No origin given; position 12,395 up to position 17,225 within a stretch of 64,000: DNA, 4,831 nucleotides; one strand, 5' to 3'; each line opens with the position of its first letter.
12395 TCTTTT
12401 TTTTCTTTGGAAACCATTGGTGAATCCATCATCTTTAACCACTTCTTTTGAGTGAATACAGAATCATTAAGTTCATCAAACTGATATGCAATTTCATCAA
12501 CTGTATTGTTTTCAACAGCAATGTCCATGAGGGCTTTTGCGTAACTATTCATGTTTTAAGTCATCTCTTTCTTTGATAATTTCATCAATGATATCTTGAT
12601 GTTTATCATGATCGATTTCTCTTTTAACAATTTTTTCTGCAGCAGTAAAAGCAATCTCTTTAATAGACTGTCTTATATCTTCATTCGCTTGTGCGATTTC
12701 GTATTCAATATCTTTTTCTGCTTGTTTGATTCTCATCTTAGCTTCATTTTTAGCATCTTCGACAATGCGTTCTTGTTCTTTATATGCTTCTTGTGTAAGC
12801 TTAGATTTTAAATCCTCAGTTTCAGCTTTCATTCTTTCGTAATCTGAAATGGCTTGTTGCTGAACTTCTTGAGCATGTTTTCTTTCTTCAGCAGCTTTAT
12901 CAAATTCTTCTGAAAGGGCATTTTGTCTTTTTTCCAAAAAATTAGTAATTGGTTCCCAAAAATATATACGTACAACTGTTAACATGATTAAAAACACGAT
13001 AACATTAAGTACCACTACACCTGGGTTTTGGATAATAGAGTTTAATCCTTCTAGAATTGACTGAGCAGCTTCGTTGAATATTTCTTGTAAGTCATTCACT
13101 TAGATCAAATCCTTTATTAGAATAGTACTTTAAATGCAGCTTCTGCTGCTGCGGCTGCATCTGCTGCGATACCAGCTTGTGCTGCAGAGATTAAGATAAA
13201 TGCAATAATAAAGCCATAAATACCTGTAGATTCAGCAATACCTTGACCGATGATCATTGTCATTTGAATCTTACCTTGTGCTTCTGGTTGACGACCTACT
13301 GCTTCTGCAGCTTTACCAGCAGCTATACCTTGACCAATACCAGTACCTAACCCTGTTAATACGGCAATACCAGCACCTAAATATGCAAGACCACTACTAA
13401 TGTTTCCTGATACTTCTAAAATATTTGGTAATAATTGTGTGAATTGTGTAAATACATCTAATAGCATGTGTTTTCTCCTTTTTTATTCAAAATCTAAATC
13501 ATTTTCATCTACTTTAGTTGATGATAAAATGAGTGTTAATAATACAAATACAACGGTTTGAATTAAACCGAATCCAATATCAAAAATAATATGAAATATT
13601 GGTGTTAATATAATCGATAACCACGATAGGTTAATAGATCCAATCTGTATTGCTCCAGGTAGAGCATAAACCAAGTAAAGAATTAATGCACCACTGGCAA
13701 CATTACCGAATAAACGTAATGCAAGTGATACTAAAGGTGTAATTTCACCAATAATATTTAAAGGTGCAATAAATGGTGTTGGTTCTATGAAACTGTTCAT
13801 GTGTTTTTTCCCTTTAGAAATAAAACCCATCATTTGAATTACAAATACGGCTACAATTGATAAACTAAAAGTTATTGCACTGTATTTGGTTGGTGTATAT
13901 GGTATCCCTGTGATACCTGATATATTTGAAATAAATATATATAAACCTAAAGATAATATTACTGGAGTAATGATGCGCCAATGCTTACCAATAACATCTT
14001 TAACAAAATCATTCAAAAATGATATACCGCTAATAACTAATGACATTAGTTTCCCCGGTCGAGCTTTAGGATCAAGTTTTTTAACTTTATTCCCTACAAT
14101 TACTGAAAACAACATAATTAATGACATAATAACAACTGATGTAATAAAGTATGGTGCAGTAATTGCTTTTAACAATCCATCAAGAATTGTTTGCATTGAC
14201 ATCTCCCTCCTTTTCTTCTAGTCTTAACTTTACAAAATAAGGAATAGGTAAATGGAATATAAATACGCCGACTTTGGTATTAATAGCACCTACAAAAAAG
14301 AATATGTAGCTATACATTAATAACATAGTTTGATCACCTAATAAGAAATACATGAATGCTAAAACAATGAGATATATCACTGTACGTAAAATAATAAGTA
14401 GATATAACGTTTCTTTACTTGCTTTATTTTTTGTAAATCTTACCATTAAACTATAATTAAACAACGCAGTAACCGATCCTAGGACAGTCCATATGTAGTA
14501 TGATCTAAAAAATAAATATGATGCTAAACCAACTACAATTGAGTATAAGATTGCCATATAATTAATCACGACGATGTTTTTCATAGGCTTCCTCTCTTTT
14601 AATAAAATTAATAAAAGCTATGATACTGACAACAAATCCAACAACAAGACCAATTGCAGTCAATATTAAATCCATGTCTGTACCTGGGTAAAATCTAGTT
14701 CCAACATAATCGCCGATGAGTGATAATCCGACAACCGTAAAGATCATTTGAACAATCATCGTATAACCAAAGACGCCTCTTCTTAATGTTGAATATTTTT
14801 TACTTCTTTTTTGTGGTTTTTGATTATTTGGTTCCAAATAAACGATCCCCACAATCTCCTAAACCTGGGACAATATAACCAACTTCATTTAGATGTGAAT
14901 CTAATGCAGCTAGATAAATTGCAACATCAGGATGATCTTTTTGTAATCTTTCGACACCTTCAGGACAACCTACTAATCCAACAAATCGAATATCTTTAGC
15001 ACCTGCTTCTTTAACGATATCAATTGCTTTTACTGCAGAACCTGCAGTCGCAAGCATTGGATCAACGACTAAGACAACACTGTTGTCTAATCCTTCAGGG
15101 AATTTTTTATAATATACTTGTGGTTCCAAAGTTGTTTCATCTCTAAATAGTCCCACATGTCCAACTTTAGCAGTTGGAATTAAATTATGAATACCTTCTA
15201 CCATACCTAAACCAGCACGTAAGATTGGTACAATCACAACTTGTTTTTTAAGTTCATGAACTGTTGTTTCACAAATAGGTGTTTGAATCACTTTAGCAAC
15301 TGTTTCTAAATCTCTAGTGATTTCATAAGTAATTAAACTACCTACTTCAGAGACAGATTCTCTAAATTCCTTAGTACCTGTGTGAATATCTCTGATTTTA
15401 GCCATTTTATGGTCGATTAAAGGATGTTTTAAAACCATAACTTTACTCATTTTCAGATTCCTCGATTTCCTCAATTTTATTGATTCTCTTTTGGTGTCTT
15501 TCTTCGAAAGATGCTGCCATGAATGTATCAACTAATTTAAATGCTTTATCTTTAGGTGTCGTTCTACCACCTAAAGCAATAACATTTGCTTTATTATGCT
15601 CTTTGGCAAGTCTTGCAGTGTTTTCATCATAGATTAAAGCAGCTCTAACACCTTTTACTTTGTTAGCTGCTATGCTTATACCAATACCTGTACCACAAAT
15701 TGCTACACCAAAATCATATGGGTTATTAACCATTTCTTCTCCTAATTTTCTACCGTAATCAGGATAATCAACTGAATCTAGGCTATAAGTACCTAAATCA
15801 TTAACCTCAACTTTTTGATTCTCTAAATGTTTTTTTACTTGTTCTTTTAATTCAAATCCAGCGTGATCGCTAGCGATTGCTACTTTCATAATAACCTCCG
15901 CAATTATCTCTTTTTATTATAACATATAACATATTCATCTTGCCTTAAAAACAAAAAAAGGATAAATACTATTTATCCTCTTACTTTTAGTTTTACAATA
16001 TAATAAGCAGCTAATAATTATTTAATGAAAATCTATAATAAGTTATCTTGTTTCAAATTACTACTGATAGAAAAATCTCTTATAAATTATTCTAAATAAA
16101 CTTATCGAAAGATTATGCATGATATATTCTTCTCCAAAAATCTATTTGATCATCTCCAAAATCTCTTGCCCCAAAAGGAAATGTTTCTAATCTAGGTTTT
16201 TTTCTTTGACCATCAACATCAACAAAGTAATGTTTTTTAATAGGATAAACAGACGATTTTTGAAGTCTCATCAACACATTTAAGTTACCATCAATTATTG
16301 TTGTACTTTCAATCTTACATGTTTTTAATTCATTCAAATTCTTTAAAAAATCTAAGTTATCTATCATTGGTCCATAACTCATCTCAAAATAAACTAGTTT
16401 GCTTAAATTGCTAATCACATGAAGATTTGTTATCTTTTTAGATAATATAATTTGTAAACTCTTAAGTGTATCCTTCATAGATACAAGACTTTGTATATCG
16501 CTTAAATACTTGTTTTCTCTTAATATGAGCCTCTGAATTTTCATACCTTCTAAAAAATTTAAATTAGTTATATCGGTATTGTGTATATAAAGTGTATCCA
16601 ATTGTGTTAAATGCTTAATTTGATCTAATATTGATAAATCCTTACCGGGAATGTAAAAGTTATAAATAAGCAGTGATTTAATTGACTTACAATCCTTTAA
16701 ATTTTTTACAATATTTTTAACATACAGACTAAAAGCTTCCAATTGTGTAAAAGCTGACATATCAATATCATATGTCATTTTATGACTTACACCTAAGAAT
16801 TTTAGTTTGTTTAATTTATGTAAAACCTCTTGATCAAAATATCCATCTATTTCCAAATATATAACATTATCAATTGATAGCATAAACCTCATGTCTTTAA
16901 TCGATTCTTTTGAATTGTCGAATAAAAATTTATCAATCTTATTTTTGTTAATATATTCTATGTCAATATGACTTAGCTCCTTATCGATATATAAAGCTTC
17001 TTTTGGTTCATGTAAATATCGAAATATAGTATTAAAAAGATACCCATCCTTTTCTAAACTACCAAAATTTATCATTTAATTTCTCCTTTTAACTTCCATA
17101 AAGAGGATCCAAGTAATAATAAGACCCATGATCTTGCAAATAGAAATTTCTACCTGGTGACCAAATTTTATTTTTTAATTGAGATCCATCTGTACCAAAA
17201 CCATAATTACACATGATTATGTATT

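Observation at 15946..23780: Self-contained RHS/YD-repeat polymorphic toxin cassette in an Acholeplasma-like (probably wall-less) genome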

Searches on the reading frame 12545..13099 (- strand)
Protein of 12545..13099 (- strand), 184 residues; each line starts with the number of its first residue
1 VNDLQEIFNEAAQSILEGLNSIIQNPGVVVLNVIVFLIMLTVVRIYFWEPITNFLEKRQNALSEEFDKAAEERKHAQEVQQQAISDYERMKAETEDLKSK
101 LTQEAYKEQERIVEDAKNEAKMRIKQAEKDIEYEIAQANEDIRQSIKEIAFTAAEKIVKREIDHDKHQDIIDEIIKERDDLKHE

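Call 10: search_protein_families(library=ncbifam, proteins=[window:12545-13099:-], max_evalue=0.00001)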
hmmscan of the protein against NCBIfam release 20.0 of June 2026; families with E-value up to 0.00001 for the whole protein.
window:12545-13099:- (184 aa): 21 families
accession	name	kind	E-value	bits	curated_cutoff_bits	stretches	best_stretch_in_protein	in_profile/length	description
NF009992.0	PRK13461.1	equivalog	1.4e-22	80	127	1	28-176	7-155/159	F0F1 ATP synthase subunit B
NF004411.0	PRK05759.1-2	equivalog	1e-21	77.7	131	1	30-177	8-155/156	F0F1 ATP synthase subunit B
TIGR01144.1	ATP_synt_b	equivalog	1.1e-21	77.3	65.5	1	33-177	2-146/147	F0F1 ATP synthase subunit B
NF011042.0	PRK14472.1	equivalog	4.2e-21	75.7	198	1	22-177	14-169/175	F0F1 ATP synthase subunit B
NF004413.0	PRK05759.1-4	equivalog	8.7e-21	74.6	197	1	32-177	10-155/156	F0F1 ATP synthase subunit B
NF011041.0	PRK14471.1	equivalog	4.2e-19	69.1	200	1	20-177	2-160/164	F0F1 ATP synthase subunit B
NF009987.0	PRK13453.1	equivalog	2.1e-17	63.4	172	1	25-180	17-172/173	F0F1 ATP synthase subunit B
NF009991.0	PRK13460.1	equivalog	1.1e-16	61.3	183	1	17-182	7-172/173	F0F1 ATP synthase subunit B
NF004412.0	PRK05759.1-3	equivalog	2.9e-16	59.8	156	1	14-180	15-182/185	F0F1 ATP synthase subunit B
NF004873.0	PRK06231.1-3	equivalog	4.3e-15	55.8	220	1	19-178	41-200/208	F0F1 ATP synthase subunit B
TIGR03321.1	alt_F1F0_F0_B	exception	1.1e-14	54.8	224.7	1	29-181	8-160/246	alternate F1F0 ATPase, F0 subunit B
NF005606.0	PRK07352.1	equivalog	1.9e-11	44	137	1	32-177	26-171/175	F0F1 ATP synthase subunit B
NF006611.0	PRK09173.1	equivalog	5e-11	42.9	195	1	34-177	8-153/159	F0F1 ATP synthase subunit B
NF011044.0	PRK14474.1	equivalog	8e-11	41.9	339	1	29-182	8-161/258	F0F1 ATP synthase subunit B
NF009989.0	PRK13455.1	equivalog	9.7e-11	42.1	249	1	25-178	29-180/185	F0F1 ATP synthase subunit B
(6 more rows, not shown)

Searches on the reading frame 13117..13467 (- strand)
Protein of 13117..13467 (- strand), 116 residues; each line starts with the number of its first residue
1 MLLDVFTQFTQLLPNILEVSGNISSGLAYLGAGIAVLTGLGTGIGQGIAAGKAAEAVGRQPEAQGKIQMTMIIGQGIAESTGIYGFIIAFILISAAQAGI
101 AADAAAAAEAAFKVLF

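Call 10: search_protein_families(library=ncbifam, proteins=[window:13117-13467:-], max_evalue=0.00001)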
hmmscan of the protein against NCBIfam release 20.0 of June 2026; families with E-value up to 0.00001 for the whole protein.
window:13117-13467:- (116 aa): 14 families
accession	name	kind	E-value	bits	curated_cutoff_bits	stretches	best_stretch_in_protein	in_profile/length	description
NF005521.0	PRK07159.1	equivalog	3.4e-23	81.6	122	1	7-93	10-98/101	F0F1 ATP synthase subunit C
TIGR01260.1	ATP_synt_c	equivalog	3.4e-18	65.4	43.95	1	39-94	2-57/58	ATP synthase F0 subunit C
NF005608.0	PRK07354.1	equivalog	1.8e-14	54.1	128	1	27-95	8-77/81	F0F1 ATP synthase subunit C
NF009999.0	PRK13471.1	equivalog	5.1e-13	49.1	124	1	28-93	16-82/85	F0F1 ATP synthase subunit C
NF005733.0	PRK07558.1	equivalog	1.2e-12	47.8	85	1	27-95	6-74/75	F0F1 ATP synthase subunit C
NF005363.0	PRK06876.1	equivalog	2.5e-11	43.2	71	1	25-95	5-76/80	F0F1 ATP synthase subunit C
NF005900.0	PRK07874.1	equivalog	3.2e-11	43.4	114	1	24-92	15-80/80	ATP synthase F0 subunit C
NF009998.0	PRK13468.1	equivalog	1.5e-10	41.3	116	1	30-95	13-79/88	F0F1 ATP synthase subunit C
TIGR03322.1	alt_F1F0_F0_C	exception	2.3e-09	37.7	130.85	1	30-95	12-78/86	alternate F1F0 ATPase, F0 subunit C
NF011483.0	PRK14893.1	equivalog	2.7e-07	30.7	188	1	23-94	6-74/162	V-type ATP synthase subunit K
NF009997.0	PRK13467.1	equivalog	1.4e-06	28.2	98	1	28-92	4-65/66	F0F1 ATP synthase subunit C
NF009996.0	PRK13466.1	equivalog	5.2e-06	26.5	110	1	30-92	3-65/66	F0F1 ATP synthase subunit C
NF005124.0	PRK06558.1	equivalog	6e-06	26.1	127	1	27-101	16-87/159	V-type ATP synthase subunit K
NF009995.0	PRK13464.1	equivalog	8.7e-06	26.3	168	0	17-107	5-95/101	F0F1 ATP synthase subunit B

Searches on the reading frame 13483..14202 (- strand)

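Call 10: search_protein_families(library=ncbifam, proteins=[window:13483-14202:-], max_evalue=0.00001)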
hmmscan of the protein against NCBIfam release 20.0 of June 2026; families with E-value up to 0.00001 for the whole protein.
window:13483-14202:- (239 aa): 13 families
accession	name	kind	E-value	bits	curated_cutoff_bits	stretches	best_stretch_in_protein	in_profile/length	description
NF004485.0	PRK05815.3-3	equivalog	5e-37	127.8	249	1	11-234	17-255/281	F0F1 ATP synthase subunit A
NF004487.0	PRK05815.3-5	equivalog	4.6e-31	108.1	224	1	9-234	17-240/269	F0F1 ATP synthase subunit A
NF004486.0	PRK05815.3-4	equivalog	3.1e-29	102.3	272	1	20-226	30-218/224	F0F1 ATP synthase subunit A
NF004484.0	PRK05815.3-2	equivalog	3.7e-29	102.1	234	1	20-227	19-220/226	F0F1 ATP synthase subunit A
TIGR01131.1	ATP_synt_6_or_A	equivalog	1.9e-26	93.4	102.6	1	20-228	19-224/227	F0F1 ATP synthase subunit A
NF009954.0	PRK13420.1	equivalog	8.2e-24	84.6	272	1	19-231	23-217/229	F0F1 ATP synthase subunit A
NF004481.0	PRK05815.2-3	equivalog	1e-22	80.9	227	1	21-226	24-213/225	F0F1 ATP synthase subunit A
NF004479.0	PRK05815.1-4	equivalog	7.4e-21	74.5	268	1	21-234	22-237/238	F0F1 ATP synthase subunit A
NF009955.0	PRK13421.1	equivalog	5.4e-20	71.8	302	1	17-234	16-220/231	F0F1 ATP synthase subunit A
NF004482.0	PRK05815.2-4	equivalog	7.4e-18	65.1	225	1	24-225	34-242/252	F0F1 ATP synthase subunit A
TIGR03306.1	altF1_A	exception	3.9e-16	59.3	302.1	1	20-223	21-208/217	alternate F1F0 ATPase, F0 subunit A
NF004477.0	PRK05815.1-1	equivalog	3.6e-13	49.6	280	1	21-230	46-264/268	F0F1 ATP synthase subunit A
NF009953.0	PRK13419.1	equivalog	2.9e-09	36.7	460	1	25-225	118-325/346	F0F1 ATP synthase subunit A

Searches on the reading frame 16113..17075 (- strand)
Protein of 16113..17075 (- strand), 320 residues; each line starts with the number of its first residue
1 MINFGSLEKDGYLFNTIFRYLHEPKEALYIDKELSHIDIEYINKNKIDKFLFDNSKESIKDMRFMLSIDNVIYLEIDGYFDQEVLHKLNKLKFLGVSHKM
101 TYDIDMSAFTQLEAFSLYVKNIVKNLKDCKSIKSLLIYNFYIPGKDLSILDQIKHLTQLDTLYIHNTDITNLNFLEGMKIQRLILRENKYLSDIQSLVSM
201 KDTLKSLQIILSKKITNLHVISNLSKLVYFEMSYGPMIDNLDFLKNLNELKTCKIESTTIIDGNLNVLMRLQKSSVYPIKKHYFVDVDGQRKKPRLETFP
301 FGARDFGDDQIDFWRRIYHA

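Call 8: search_protein_families(library=pfam, proteins=[window:16113-17075:-], max_evalue=0.01)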
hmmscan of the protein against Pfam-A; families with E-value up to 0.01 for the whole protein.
window:16113-17075:- (320 aa): 2 families
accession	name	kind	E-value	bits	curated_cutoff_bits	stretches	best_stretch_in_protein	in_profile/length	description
PF23598.1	LRR_14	-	0.00078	18.7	40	1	86-235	90-249/353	Leucine-rich repeat region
PF12799.13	LRR_4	-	0.0017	19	27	0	147-175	13-42/44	Leucine Rich repeats (2 copies)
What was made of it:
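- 16113..17075 (-): Cognate immunity gene: 320-aa cytoplasmic LRR-like protein. Weak LRR hits (call 8).
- On Imm-LRR immunity proteins: LRR_14 scores 18.7 bits (cutoff 40) and LRR_4 scores 19 bits (cutoff 27) (call 8).
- The LRR assignment of the immunity protein is below Pfam cutoffs (call 8).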

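Call 9: search_protein_families(library=ncbifam, proteins=[window:16113-17075:-], max_evalue=0.01)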
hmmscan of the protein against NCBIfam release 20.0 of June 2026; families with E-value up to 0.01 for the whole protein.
window:16113-17075:- (320 aa): 1 family
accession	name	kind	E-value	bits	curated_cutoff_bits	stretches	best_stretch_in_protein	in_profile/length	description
NF033190.2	inl_like_NEAT_1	exception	1.4e-05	23.6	1275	1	52-232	290-467/754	NEAT domain-containing leucine-rich repeat protein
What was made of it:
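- On T6SS- or T7SS-dependent Rhs effectors: No such domains in the protein (calls 8, 9).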

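Call 13: find_encoding_contigs(protein=window:16113-17075:-, flank=10000, max_places=6)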
Protein window:16113-17075:- (320 aa): no gene with exactly this product is on record in the collection.

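Call 38: find_homologous_proteins(query=window:16113-17075:-, max_evalue=0.001)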
Query window:16113-17075:- (320 aa): 9 proteins with E <= 0.001 among 1356 candidates.
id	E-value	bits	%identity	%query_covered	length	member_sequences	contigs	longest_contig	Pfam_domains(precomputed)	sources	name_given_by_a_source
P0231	8.9e-205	697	100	100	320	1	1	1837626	-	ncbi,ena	-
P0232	2.2e-181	620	89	100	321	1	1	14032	-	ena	-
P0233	4.2e-44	169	36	98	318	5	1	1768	PF23952.2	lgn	-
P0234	3.7e-13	68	33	82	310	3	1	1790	PF12799.14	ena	-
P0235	1.1e-9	56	35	50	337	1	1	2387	PF12799.14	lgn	-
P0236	1.3e-9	56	31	62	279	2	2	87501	PF23598.2,PF25019.1,PF12799.14,PF25013.1,PF23247.2,PF23952.2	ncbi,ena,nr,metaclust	ncbi:MAG: hypothetical protein A2Y12_14590 [Planctomycetes bacterium GWF2_42_9]|nr:MAG: hypothetical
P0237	2.1e-9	55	28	98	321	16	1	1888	PF12799.14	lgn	-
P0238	8.2e-7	47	26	87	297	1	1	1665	PF23952.2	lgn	-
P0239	3.2e-6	45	26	66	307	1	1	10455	PF12799.14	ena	-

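Call 42: find_encoding_contigs(protein=P0232, flank=10000, max_places=3)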
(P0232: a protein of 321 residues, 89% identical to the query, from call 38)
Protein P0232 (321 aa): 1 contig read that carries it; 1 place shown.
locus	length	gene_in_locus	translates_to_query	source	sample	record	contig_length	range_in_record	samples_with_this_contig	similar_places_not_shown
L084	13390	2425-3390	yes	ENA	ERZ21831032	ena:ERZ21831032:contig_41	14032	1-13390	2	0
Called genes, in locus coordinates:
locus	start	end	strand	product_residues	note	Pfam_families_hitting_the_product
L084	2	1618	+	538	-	?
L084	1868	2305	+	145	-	-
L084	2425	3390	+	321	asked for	-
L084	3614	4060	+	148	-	PF02502:LacAB_rpiB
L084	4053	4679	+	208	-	PF14681:UPRTase, PF00156:Pribosyltran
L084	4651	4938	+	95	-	-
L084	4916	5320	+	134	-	-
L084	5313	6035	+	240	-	PF00119:ATP-synt_A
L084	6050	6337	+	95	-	PF00137:ATP-synt_C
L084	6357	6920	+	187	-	PF00430:ATP-synt_B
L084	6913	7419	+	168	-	PF00213:OSCP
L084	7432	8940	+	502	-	PF02874:ATP-synt_ab_N, PF00006:ATP-synt_ab, PF00306:ATP-synt_ab_C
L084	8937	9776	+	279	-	PF00231:ATP-synt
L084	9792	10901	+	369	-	PF02874:ATP-synt_ab_N, PF03193:RsgA_GTPase (faint), PF00006:ATP-synt_ab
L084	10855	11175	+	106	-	PF22919:ATP-synt_VA_C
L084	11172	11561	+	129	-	PF02823:ATP-synt_DE_N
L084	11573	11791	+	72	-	-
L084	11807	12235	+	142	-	-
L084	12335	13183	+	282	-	PF08757:CotH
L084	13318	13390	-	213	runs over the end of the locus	PF01205:Impact_N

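Call 71: find_encoding_contigs(protein=P0233, flank=3000, max_places=2)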
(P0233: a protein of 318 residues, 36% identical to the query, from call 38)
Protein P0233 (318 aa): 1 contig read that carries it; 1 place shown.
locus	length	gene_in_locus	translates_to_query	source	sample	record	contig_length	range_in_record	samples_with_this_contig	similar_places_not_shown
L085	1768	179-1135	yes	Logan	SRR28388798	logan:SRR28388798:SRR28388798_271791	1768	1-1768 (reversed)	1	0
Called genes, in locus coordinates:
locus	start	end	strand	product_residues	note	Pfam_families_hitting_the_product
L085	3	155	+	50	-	?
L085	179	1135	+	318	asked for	PF23952:LRR_EndoS (weak)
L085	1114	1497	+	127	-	-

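Call 72: find_encoding_contigs(protein=P0237, flank=3000, max_places=2)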
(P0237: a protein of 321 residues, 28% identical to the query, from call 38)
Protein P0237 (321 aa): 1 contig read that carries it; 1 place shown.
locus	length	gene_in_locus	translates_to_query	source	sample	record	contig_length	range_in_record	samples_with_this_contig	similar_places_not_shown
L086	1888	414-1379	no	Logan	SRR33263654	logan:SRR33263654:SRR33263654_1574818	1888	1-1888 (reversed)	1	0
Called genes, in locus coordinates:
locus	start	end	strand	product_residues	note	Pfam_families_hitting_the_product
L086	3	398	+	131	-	?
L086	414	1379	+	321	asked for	PF12799:LRR_4 (faint)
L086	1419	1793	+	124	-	PF11042:DUF2750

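Call 73: find_encoding_contigs(protein=P0239, flank=5000, max_places=2)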
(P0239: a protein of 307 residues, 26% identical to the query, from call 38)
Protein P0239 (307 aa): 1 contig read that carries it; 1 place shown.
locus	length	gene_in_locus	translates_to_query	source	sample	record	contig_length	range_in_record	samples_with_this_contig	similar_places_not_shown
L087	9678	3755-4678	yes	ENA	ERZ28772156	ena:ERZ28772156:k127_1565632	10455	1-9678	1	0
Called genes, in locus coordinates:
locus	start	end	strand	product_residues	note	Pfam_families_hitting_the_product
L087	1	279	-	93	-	?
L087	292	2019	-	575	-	PF00501:AMP-binding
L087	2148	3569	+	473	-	PF00294:PfkB, PF01467:CTP_transf_like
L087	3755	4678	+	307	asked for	PF12799:LRR_4 (weak)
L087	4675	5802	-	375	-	PF01168:Ala_racemase_N, PF00842:Ala_racemase_C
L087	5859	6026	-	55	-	-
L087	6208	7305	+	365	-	PF00392:GntR, PF13407:Peripla_BP_4, PF13377:Peripla_BP_3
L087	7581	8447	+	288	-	PF00294:PfkB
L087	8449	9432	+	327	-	PF00532:Peripla_BP_1, PF13407:Peripla_BP_4, PF13377:Peripla_BP_3 (faint)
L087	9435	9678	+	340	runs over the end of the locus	?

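Call 78: find_related_loci(query=window:16113-17075:-, collection=metagenome_contigs, flank=10000)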
Query window:16113-17075:- (320 aa) in metagenome_contigs; peptide patterns used: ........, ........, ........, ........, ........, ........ (x = any residue, [..] = any of these).
312 stretches matched a pattern, but none encodes a relative of the query by tblastn (E <= 1e-3).
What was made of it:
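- Tried and rejected: Metagenome scan with the LRR protein: no relatives (call 78).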

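Call 84: search_protein_families(library=pfam, proteins=[L084:1868-2305:+, L085:1114-1497:+], max_evalue=0.01)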
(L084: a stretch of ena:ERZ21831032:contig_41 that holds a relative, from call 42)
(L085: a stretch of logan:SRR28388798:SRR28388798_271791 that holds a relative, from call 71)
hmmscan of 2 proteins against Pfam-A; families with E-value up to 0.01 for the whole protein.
L084:1868-2305:+ (145 aa): 0 families

L085:1114-1497:+ (127 aa): 2 families
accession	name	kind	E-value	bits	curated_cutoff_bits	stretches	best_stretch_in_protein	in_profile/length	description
PF23135.2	TRI4_N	-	0.00041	20.7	27.8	0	52-77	34-59/61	TRI4 N-terminal domain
PF17278.7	DUF5343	-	0.0013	19.5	27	1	4-38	41-75/140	Family of unknown function (DUF5343)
